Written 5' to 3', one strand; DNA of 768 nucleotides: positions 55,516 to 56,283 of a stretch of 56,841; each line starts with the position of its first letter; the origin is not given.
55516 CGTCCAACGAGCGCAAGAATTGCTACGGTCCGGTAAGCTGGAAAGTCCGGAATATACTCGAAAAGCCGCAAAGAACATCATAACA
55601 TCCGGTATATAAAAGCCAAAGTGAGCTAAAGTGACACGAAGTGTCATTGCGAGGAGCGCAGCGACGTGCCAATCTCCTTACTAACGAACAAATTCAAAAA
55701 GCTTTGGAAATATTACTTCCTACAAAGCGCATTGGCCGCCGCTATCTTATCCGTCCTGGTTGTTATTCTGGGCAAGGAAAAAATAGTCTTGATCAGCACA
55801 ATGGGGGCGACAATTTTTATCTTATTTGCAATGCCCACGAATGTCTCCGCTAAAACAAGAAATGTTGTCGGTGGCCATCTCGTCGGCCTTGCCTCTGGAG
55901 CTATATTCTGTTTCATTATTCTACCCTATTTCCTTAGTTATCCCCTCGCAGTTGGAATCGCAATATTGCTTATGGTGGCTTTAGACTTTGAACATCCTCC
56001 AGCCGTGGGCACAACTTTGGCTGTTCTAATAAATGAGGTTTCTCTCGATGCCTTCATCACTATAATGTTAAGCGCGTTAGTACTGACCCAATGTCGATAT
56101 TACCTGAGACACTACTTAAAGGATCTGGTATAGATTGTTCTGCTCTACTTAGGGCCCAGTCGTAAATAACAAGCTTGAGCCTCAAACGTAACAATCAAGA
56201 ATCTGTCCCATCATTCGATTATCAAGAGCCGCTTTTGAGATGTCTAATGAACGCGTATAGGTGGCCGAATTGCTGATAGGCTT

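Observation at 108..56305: Hyper-iterated, stop-codon-free 18-bp palindrome embedded in frame in essential flagellar genes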

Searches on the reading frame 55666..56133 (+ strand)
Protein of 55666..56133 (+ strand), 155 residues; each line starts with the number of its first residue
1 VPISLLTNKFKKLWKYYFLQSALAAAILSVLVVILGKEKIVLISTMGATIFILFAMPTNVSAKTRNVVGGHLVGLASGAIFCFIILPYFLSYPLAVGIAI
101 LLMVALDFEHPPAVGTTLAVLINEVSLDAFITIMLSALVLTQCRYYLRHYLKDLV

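Call 26: search_protein_families(library=pfam, proteins=[window:55666-56133:+])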
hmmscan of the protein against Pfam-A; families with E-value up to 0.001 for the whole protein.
window:55666-56133:+ (155 aa): 1 family
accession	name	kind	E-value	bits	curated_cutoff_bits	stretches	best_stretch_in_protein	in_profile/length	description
PF04982.19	TM_HPP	-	8e-21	74.7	27.2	1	17-141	12-141/157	HPP, transmembrane region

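Call 34: find_encoding_contigs(protein=window:55666-56133:+, flank=10000, max_places=4)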
Protein window:55666-56133:+ (155 aa): 1 contig read that carries it; 1 place shown.
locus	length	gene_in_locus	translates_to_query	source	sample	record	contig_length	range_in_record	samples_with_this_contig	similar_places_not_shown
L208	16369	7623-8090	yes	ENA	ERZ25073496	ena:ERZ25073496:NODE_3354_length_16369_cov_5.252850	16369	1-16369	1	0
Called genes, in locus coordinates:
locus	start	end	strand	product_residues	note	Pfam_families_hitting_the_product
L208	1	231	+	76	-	?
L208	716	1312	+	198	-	PF01052:FliMN_C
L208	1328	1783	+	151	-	PF01052:FliMN_C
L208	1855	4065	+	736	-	PF00771:FHIPEP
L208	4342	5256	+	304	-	PF04542:Sigma70_r2, PF04539:Sigma70_r3, PF13384:HTH_23 (faint), PF04545:Sigma70_r4, PF08281:Sigma70_r4_2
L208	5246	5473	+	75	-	-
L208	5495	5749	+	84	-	-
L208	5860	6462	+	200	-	-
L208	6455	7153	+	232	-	-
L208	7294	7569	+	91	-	-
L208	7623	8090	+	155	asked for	PF04982:TM_HPP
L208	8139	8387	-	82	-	-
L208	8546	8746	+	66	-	PF13719:Zn_ribbon_5 (weak)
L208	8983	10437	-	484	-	PF00884:Sulfatase, PF16347:SGSH_C (weak), PF14707:Sulfatase_C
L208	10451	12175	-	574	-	PF00884:Sulfatase, PF01663:Phosphodiest (weak), PF16347:SGSH_C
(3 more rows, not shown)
